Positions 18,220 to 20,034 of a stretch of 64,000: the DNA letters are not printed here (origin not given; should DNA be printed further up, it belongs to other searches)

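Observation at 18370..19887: Unusual fusion: ~200-residue polytopic membrane domain joined to a PstS-like periplasmic binding domain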

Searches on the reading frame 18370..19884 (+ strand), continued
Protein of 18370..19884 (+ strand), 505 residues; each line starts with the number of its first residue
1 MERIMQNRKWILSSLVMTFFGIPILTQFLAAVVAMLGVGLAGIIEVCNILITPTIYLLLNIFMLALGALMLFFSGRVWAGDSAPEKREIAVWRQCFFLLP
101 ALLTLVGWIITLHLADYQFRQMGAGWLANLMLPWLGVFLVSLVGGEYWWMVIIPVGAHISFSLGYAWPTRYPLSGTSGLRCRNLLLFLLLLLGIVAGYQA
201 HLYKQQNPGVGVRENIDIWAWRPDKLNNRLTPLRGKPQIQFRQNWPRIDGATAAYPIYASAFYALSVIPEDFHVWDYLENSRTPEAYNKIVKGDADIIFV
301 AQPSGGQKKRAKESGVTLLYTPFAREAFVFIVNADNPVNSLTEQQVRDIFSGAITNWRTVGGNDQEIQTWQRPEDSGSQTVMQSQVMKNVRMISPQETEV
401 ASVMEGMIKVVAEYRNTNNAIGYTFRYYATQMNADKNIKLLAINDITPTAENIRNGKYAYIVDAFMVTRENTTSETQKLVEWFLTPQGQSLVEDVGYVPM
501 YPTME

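Call 81: find_related_loci(query=A1, collection=genome_contigs, flank=10000)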
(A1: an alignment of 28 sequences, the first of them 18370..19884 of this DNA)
Query A1 (505 aa) in genome_contigs; peptide patterns used: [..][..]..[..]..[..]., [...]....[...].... (x = any residue, [..] = any of these).
600 stretches matched a pattern (row limit reached: there are more); 577 encode a relative of the query (tblastn E <= 1e-3); the best 80 are kept; 80 distinct loci.
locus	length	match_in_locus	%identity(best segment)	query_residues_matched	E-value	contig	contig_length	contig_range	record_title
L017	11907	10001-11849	87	1-505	0e+0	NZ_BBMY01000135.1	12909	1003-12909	Escherichia albertii NBRC 107761 = DSM 17582 strain NBRC 107761, whole genome shotgun sequence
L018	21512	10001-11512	88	1-504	0e+0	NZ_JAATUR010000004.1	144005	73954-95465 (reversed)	Escherichia coli strain SCPM-O-B-8794 4length=144005, whole genome shotgun sequence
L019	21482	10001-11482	54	5-504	4e-163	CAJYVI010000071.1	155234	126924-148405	MAG: uncultured Pseudocitrobacter sp. isolate SP260_1_metabat2_genome_mining.39 genome assembly, contig: k127_95563, who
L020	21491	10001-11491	51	5-501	4e-151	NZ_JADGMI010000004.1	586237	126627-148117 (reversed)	Superficieibacter sp. 1612_C1 1612_C1_4, whole genome shotgun sequence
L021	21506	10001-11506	50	10-505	1e-147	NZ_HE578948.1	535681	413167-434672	Phytobacter massiliensis JC163 strain type strain: JC163, whole genome shotgun sequence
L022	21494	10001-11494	50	10-501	3e-147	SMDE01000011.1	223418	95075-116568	Phytobacter diazotrophicus strain DSM 17806 Ga0244675_111, whole genome shotgun sequence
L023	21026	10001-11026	59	176-505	2e-128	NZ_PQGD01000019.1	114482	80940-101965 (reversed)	Superficieibacter electus strain BP-1 NODE_19_length_114482_cov_35.1509, whole genome shotgun sequence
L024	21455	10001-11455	41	2-503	5e-113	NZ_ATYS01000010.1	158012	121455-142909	Budvicia aquatica DSM 5075 = ATCC 35567 strain DSM 5075 YWEDRAFT_scaffold_7.8_C, whole genome shotgun sequence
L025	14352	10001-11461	36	9-500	4e-94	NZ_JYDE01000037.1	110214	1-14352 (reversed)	Rahnella inusitata strain DSM 30078 Rahnella_gaviniae_DSM_30078_contig_37, whole genome shotgun sequence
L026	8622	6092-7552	36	4-498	2e-92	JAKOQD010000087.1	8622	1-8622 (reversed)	MAG: Actinomycetes bacterium isolate all_maxbin.108 k201_250494, whole genome shotgun sequence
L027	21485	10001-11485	36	2-498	2e-90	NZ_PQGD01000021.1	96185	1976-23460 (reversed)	Superficieibacter electus strain BP-1 NODE_21_length_96185_cov_31.9542, whole genome shotgun sequence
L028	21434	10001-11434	37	5-498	4e-90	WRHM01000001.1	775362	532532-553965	MAG: Oscillospiraceae bacterium isolate Nt197P3bin116 Ga0082212_10000002, whole genome shotgun sequence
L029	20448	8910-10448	35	5-500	4e-89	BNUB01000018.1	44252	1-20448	Betaproteobacteria bacterium MS502-43 DNA, sequence018, whole genome shotgun sequence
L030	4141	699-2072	38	55-505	2e-86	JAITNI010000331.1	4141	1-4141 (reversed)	MAG: Zoogloeaceae bacterium isolate Po218_bin12 k119_293730, whole genome shotgun sequence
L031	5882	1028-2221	40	108-498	2e-85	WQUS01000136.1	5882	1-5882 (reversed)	MAG: Bacillota bacterium isolate Cu122P5bin5 JGI20166J26741_11331115, whole genome shotgun sequence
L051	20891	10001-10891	44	201-500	7e-74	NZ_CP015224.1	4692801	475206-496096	Lysinibacillus sphaericus strain 2362 chromosome, complete genome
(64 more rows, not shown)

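Call 104: search_protein_families(proteins=[L051:9755-10900:+], library=ncbifam, max_evalue=0.01)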
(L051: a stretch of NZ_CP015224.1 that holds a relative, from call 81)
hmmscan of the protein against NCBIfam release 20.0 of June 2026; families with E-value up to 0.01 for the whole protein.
L051:9755-10900:+ (382 aa): 1 family
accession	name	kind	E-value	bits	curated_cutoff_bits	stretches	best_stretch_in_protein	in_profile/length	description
TIGR02136.1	ptsS_2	subfamily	5.8e-40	137.3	206.6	1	128-379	43-295/295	phosphate ABC transporter substrate-binding protein PstS family protein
